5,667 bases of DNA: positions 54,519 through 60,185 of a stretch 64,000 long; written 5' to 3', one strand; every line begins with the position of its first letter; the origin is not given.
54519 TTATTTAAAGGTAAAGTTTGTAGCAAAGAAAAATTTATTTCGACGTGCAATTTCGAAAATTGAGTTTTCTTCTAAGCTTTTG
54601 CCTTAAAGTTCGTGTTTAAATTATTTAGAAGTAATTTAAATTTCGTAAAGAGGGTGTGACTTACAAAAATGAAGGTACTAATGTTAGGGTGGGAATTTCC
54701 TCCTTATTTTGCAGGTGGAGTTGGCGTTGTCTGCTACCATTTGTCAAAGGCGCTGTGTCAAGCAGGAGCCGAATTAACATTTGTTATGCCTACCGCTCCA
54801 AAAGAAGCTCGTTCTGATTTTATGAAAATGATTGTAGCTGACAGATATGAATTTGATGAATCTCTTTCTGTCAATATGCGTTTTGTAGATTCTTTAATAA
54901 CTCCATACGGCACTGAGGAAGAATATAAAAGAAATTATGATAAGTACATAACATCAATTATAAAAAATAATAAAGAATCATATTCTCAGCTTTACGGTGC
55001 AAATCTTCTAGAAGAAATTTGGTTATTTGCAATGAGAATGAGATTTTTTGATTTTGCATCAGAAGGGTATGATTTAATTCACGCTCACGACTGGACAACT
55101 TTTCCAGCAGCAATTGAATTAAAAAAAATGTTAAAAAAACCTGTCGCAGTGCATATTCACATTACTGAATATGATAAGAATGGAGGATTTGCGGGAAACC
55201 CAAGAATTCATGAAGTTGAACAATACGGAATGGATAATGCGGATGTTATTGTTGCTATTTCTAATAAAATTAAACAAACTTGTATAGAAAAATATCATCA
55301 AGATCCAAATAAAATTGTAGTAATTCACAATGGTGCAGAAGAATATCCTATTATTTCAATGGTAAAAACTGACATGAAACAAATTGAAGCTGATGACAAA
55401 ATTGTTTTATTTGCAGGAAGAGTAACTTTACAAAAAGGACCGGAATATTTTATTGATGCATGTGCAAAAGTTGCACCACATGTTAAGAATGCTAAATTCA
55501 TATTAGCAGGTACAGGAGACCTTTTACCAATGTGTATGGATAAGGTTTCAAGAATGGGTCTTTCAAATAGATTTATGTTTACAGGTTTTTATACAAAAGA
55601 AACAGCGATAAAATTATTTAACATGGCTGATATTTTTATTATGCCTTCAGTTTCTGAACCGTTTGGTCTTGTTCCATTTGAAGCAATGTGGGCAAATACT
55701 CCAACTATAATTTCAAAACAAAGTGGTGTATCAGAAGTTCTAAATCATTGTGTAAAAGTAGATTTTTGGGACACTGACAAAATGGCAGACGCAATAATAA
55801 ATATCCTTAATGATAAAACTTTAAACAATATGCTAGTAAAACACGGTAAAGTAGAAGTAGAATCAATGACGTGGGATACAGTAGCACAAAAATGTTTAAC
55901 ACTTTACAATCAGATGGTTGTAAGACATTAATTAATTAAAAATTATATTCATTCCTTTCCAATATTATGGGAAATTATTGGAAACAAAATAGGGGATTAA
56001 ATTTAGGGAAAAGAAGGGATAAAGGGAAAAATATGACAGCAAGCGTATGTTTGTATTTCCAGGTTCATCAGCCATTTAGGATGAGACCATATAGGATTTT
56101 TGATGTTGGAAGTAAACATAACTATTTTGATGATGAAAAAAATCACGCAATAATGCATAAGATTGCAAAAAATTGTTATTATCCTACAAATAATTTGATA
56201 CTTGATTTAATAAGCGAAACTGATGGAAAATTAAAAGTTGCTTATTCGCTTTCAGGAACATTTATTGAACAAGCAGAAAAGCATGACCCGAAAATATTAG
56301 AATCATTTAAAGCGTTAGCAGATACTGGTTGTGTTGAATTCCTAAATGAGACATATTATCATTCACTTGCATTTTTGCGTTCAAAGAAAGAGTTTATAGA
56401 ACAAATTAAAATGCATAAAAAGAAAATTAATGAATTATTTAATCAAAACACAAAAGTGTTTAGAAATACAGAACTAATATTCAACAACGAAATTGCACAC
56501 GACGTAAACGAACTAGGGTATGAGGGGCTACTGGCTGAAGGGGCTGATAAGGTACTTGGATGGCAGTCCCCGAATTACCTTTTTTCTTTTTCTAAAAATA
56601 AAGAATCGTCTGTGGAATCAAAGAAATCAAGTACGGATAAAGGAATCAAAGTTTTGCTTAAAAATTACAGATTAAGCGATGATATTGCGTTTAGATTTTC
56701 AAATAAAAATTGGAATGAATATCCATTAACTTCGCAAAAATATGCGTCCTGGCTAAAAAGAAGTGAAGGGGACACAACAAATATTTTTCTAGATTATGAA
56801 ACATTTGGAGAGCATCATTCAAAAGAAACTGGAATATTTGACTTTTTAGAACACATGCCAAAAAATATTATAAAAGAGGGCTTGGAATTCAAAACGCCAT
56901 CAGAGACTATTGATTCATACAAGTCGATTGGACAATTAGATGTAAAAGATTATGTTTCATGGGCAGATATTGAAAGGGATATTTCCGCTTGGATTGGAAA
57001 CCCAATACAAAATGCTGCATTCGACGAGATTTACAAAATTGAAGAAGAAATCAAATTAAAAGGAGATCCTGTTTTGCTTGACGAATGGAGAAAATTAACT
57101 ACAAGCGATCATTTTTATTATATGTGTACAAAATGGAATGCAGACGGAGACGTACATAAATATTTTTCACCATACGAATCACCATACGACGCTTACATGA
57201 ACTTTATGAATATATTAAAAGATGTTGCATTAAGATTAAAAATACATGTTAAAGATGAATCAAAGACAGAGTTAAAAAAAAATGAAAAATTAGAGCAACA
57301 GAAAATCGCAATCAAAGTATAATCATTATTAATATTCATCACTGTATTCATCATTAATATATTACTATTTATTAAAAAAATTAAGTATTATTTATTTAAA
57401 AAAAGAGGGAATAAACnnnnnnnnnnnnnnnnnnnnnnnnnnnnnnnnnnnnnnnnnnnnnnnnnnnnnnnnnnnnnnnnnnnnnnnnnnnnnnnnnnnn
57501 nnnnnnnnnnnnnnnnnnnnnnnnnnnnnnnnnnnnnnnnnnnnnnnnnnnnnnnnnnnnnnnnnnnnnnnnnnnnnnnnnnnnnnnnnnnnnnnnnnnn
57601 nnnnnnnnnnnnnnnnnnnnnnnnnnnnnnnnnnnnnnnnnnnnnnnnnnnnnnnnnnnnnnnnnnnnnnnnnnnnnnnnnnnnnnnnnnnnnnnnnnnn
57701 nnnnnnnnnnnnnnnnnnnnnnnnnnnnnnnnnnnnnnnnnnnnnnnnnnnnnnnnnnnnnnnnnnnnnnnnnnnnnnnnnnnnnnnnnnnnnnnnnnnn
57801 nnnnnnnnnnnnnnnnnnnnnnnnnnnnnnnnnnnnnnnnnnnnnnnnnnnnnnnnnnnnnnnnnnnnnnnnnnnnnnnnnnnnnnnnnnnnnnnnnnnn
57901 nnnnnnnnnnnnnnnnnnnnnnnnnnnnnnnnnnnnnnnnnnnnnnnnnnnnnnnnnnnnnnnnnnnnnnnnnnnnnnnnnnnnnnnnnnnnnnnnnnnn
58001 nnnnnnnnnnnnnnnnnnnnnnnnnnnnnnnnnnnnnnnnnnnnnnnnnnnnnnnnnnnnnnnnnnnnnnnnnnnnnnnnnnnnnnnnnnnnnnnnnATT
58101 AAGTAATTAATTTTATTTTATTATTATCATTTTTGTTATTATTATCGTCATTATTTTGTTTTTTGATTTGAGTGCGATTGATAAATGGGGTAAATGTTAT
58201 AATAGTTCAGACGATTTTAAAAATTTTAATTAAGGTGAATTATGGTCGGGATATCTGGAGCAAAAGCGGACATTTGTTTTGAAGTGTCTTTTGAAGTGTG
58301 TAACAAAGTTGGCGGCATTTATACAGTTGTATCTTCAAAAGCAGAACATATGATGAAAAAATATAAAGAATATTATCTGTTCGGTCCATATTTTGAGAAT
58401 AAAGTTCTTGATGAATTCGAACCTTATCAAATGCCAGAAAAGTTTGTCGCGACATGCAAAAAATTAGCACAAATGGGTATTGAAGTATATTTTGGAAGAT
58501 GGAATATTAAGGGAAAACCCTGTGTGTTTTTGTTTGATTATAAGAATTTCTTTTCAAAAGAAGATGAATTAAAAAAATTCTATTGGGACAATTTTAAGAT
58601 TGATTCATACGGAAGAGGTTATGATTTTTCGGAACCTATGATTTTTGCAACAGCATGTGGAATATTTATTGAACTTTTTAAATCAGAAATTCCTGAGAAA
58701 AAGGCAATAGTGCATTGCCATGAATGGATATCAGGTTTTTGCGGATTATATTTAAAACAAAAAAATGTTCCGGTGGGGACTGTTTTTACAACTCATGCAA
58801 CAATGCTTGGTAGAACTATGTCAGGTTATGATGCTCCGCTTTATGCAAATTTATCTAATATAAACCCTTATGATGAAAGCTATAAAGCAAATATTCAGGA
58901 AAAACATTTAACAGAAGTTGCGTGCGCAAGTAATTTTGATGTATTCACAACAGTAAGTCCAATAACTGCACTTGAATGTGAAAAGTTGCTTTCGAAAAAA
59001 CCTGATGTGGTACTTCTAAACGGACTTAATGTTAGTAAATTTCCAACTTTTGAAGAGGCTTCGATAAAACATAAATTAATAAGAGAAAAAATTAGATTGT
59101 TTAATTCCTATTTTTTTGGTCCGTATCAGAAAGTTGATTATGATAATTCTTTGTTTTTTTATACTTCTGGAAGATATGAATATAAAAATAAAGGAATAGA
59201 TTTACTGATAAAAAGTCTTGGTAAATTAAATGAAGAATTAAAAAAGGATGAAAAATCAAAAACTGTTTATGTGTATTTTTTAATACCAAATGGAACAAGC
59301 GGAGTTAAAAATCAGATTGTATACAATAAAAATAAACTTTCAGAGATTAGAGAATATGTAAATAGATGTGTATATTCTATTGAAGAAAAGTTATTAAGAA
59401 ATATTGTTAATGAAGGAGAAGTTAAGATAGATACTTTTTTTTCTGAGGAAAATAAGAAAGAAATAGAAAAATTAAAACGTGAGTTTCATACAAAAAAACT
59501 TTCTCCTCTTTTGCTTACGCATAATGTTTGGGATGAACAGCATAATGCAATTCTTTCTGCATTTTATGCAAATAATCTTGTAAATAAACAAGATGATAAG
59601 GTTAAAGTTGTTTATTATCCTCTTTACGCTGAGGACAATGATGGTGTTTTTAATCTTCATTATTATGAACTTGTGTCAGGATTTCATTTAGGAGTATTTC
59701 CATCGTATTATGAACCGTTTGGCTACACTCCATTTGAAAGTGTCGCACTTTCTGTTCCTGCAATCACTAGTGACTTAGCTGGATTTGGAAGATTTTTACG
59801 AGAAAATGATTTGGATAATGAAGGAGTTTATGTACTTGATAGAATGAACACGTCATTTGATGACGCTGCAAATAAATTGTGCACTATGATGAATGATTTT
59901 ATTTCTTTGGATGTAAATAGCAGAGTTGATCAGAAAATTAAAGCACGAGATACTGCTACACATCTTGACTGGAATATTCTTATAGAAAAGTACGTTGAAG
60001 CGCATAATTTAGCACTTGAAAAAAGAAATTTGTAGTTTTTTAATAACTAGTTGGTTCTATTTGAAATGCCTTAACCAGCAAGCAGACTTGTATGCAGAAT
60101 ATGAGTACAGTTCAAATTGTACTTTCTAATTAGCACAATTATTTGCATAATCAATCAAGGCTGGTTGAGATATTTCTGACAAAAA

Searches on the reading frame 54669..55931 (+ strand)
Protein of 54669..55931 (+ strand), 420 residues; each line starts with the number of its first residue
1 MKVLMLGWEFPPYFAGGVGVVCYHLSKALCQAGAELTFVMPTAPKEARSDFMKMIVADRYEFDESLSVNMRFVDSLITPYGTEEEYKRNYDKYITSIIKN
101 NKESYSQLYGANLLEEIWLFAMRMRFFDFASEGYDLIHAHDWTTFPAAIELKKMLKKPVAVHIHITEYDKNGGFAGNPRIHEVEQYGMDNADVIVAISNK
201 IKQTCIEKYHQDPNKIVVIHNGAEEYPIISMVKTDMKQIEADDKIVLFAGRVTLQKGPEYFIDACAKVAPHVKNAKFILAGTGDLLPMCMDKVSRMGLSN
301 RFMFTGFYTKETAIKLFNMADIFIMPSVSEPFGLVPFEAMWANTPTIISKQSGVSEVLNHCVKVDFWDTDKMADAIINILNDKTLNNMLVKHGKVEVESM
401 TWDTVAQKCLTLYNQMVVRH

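Call 88: search_protein_families(library=pfam, proteins=[window:54669-55931:+], max_evalue=0.0001)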
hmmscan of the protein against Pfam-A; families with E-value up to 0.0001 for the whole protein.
window:54669-55931:+ (420 aa): 6 families
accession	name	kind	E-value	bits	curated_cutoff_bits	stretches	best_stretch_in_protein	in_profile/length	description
PF00534.26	Glycos_transf_1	-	1.5e-29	103.1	26.4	1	238-394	10-170/172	Glycosyl transferases group 1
PF13692.12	Glyco_trans_1_4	-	6e-26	91.9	27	1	244-382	2-142/142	Glycosyl transferases group 1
PF13439.12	Glyco_transf_4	-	5.3e-21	75.8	28.5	1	16-222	2-165/170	Glycosyltransferase Family 4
PF20706.3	GT4-conflict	-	3.2e-18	66.3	26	1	135-363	83-325/385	Family 4 Glycosyltransferase in conflict systems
PF08323.17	Glyco_transf_5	-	1.1e-16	61.8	22.7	1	2-177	1-179/239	Starch synthase catalytic domain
PF13579.12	Glyco_trans_4_4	-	2.2e-15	57.8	29.7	1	125-222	62-158/158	Glycosyl transferase 4-like domain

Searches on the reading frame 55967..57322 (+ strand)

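Call 12: search_protein_families(library=pfam, proteins=[window:55967-57322:+])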
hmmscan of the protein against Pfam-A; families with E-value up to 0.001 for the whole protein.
window:55967-57322:+ (451 aa): 2 families
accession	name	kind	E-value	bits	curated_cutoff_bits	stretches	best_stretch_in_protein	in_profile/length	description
PF03065.20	Glyco_hydro_57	-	2.9e-73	247.2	21.2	1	29-320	2-284/291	Glycosyl hydrolase family 57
PF01522.26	Polysacc_deac_1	-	4.9e-07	30.2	23.1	1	103-186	47-122/124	Polysaccharide deacetylase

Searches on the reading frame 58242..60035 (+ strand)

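Call 12: search_protein_families(library=pfam, proteins=[window:58242-60035:+])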
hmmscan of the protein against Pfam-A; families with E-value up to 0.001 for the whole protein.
window:58242-60035:+ (597 aa): 5 families
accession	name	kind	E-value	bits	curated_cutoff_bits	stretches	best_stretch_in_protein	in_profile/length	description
PF05693.19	Glycogen_syn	-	2.6e-132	443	27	1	14-594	1-585/639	Glycogen synthase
PF08323.17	Glyco_transf_5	-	3.5e-11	43.7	22.7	1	15-245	5-223/239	Starch synthase catalytic domain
PF00534.26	Glycos_transf_1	-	5.4e-09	36.2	26.4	1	478-531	90-140/172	Glycosyl transferases group 1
PF13692.12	Glyco_trans_1_4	-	9.6e-07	29.6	27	1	476-546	72-139/142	Glycosyl transferases group 1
PF20706.3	GT4-conflict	-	4.2e-06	26.4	26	1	481-541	282-343/385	Family 4 Glycosyltransferase in conflict systems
